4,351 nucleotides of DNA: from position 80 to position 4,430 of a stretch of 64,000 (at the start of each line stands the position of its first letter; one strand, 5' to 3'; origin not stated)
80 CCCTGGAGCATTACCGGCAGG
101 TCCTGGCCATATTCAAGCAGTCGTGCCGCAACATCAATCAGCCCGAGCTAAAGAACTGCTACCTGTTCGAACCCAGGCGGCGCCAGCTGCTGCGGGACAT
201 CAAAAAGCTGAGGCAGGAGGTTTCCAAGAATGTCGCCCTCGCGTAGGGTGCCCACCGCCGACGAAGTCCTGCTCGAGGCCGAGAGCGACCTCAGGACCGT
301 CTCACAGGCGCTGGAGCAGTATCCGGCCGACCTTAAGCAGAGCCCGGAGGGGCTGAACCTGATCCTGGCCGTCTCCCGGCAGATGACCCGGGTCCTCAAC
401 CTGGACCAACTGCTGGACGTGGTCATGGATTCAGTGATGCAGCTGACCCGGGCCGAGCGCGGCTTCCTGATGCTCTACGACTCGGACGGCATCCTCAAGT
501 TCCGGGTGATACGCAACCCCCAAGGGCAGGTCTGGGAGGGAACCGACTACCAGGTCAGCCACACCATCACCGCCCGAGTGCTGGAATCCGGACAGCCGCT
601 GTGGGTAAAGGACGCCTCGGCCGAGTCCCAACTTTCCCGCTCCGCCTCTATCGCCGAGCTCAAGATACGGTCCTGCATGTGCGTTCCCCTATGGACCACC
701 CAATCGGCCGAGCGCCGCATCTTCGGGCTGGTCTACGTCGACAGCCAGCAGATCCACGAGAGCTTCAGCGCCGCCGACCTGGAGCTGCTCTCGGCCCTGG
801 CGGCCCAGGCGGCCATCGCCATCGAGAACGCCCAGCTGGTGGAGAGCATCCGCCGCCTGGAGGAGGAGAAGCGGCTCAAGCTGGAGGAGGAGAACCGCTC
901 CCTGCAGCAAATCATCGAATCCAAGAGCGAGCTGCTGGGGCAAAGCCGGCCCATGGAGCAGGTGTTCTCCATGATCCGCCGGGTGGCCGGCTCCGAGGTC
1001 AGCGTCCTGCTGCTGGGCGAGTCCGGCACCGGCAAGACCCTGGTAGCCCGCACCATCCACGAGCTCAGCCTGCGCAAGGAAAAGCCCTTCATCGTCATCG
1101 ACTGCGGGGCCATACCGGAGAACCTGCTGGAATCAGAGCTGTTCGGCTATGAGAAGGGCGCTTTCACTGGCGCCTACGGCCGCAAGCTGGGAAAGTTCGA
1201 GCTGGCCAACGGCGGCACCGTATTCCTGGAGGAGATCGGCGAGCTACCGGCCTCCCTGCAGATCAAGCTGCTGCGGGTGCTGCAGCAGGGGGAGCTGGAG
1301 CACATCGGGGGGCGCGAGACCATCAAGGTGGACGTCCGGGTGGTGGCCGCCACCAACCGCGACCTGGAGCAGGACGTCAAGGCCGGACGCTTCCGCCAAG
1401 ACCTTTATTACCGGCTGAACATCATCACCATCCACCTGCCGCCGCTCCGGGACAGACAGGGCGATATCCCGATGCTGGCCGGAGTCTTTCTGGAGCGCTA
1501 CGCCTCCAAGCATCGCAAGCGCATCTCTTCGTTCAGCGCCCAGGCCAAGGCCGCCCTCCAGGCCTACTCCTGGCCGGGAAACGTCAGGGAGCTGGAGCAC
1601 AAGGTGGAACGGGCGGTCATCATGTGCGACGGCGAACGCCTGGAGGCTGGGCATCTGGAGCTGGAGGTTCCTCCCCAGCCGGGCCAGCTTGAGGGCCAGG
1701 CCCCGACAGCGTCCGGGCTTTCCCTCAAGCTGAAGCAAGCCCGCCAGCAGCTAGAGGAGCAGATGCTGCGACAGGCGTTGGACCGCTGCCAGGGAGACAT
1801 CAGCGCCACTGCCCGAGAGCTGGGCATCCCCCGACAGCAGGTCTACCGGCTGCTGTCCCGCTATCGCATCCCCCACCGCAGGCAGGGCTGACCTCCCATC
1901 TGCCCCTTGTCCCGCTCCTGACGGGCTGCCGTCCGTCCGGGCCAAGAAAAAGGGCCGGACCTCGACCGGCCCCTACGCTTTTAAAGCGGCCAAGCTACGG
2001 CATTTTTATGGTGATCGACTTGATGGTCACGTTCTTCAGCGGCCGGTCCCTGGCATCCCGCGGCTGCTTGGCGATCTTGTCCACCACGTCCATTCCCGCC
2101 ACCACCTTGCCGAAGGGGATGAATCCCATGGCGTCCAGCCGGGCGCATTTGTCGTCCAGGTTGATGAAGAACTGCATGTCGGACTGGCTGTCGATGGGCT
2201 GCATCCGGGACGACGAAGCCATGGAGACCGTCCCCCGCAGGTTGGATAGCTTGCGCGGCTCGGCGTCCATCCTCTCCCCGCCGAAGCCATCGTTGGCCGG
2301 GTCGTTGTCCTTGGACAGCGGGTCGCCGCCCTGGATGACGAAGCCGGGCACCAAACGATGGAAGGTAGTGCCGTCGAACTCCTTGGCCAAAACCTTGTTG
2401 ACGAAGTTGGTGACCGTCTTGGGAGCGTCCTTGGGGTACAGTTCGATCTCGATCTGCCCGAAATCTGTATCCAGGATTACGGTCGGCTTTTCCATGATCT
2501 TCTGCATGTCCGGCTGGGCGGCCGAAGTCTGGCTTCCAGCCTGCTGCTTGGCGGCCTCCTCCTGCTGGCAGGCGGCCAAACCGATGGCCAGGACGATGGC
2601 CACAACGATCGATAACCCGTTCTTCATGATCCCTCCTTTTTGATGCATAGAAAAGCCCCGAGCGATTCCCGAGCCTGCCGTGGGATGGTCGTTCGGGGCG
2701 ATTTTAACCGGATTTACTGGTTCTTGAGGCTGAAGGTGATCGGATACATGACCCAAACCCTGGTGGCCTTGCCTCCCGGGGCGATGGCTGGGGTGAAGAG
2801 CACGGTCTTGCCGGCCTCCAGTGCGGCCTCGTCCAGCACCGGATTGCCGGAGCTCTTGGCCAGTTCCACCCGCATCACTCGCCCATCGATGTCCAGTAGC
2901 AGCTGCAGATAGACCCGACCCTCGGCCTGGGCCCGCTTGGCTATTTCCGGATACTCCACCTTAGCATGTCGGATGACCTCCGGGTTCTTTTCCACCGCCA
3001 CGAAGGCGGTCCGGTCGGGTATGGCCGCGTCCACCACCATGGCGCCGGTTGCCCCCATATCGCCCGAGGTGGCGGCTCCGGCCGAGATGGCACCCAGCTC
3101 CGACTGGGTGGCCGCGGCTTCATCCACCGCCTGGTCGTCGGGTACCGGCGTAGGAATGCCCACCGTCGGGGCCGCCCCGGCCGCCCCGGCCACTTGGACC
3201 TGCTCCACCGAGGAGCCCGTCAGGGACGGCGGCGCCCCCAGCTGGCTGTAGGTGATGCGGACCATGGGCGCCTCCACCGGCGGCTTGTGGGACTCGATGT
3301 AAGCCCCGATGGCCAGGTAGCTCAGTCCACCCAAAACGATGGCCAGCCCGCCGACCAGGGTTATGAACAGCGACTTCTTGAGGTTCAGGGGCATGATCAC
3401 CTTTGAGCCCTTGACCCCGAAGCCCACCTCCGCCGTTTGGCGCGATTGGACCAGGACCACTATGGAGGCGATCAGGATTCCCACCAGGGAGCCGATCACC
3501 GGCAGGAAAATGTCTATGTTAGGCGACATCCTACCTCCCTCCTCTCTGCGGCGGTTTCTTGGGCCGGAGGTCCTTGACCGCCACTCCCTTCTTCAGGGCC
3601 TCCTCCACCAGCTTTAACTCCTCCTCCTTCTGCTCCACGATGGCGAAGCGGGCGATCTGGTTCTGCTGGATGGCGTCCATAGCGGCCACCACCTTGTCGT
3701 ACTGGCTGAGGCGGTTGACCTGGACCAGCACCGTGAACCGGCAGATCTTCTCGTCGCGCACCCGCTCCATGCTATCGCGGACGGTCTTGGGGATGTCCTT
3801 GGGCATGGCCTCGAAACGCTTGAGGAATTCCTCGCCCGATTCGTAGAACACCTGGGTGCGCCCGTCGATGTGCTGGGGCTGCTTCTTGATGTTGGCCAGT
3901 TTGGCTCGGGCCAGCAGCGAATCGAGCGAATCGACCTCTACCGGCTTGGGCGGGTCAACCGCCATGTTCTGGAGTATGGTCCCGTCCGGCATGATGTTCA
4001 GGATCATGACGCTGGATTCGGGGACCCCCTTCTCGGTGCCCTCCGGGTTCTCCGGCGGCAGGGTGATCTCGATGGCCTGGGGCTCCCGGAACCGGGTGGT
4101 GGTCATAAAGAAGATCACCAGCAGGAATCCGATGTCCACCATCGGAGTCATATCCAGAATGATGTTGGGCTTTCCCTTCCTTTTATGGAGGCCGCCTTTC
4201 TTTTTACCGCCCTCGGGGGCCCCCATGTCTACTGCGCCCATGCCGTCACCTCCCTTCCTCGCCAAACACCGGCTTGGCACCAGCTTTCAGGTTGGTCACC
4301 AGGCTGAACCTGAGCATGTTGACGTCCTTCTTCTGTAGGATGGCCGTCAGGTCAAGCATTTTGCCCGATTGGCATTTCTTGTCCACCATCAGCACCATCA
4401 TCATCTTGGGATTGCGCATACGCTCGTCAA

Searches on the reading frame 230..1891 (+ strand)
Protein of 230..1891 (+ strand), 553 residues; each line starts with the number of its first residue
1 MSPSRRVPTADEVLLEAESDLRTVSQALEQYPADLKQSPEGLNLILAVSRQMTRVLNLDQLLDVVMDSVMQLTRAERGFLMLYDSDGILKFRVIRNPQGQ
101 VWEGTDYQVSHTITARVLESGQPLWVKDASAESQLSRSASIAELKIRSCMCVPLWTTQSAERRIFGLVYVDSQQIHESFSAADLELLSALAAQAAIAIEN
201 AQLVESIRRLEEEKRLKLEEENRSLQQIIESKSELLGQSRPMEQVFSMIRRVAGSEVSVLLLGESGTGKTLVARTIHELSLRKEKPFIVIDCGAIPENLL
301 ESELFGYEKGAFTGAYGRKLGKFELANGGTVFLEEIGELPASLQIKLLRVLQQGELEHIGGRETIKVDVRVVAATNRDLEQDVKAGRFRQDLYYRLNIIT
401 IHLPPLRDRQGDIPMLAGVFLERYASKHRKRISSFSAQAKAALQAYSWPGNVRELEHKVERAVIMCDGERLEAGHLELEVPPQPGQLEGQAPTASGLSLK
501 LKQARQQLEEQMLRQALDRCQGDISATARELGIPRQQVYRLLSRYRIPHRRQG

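Call 62: search_protein_families(library=pfam, proteins=[window:230-1891:+], max_evalue=0.00001)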
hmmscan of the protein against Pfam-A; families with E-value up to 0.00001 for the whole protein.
window:230-1891:+ (553 aa): 12 families
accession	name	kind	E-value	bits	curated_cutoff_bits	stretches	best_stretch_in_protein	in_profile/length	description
PF00158.32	Sigma54_activat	-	2.3e-71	239.4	20.2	1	236-402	2-168/168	Sigma-54 interaction domain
PF25601.1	AAA_lid_14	-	7.7e-26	90.2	27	1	407-482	1-76/87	AAA+ ATPase lid domain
PF14532.12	Sigma54_activ_2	-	1.7e-24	87.1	25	1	236-406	1-138/138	Sigma-54 interaction domain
PF01590.32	GAF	-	5.4e-21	76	22.4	1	57-198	1-133/133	GAF domain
PF13185.12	GAF_2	-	6e-19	69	28.6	1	56-199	2-136/136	GAF domain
PF13492.12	GAF_3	-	8.4e-14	52.5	27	1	57-200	1-129/129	GAF domain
PF02954.25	HTH_8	-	2.2e-10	40.5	22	1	506-545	3-42/42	Bacterial regulatory protein, Fis family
PF07728.20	AAA_5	-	3.2e-08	34.1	22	1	259-378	2-124/139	AAA domain (dynein-related subfamily)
PF07724.20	AAA_2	-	2.5e-07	31.3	27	1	256-381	3-129/166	AAA domain (Cdc48 subfamily)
PF11849.14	DUF3369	-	2.5e-06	28.3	27.2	0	35-206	14-167/168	Domain of unknown function (DUF3369)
PF13191.12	AAA_16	-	9e-06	26.7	32.6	1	235-290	2-58/167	AAA ATPase domain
PF13518.12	HTH_28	-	9.1e-06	26.1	25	0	511-546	4-37/52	Helix-turn-helix domain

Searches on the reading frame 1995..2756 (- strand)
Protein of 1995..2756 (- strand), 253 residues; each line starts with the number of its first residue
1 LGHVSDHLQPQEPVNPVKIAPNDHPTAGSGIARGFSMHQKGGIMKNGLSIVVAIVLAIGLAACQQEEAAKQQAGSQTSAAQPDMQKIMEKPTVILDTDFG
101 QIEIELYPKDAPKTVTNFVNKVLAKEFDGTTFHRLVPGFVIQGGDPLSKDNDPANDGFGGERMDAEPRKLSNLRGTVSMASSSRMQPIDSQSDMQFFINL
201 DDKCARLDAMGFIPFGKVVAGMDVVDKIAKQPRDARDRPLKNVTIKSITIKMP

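Call 62: search_protein_families(library=pfam, proteins=[window:1995-2756:-], max_evalue=0.00001)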
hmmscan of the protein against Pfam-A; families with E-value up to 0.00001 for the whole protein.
window:1995-2756:- (253 aa): 1 family
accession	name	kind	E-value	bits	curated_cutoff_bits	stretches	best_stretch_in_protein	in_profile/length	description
PF00160.26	Pro_isomerase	-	1.7e-40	139.3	21.7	1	93-249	2-158/159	Cyclophilin type peptidyl-prolyl cis-trans isomerase/CLD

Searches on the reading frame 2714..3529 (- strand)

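Call 62: search_protein_families(library=pfam, proteins=[window:2714-3529:-], max_evalue=0.00001)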
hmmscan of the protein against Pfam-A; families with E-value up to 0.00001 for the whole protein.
window:2714-3529:- (271 aa): 1 family
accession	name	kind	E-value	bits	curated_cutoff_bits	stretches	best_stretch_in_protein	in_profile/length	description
PF03544.19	TonB_C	-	4.7e-17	62.7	24.6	1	191-268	3-79/79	Gram-negative bacterial TonB protein C-terminal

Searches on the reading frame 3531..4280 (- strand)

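Call 62: search_protein_families(library=pfam, proteins=[window:3531-4280:-], max_evalue=0.00001)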
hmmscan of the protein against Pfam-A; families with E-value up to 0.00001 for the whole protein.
window:3531-4280:- (249 aa): 1 family
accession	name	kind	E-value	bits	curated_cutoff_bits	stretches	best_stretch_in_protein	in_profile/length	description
PF02472.21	ExbD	-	8.9e-19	68.3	25.4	1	41-218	7-127/128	Biopolymer transport protein ExbD/TolR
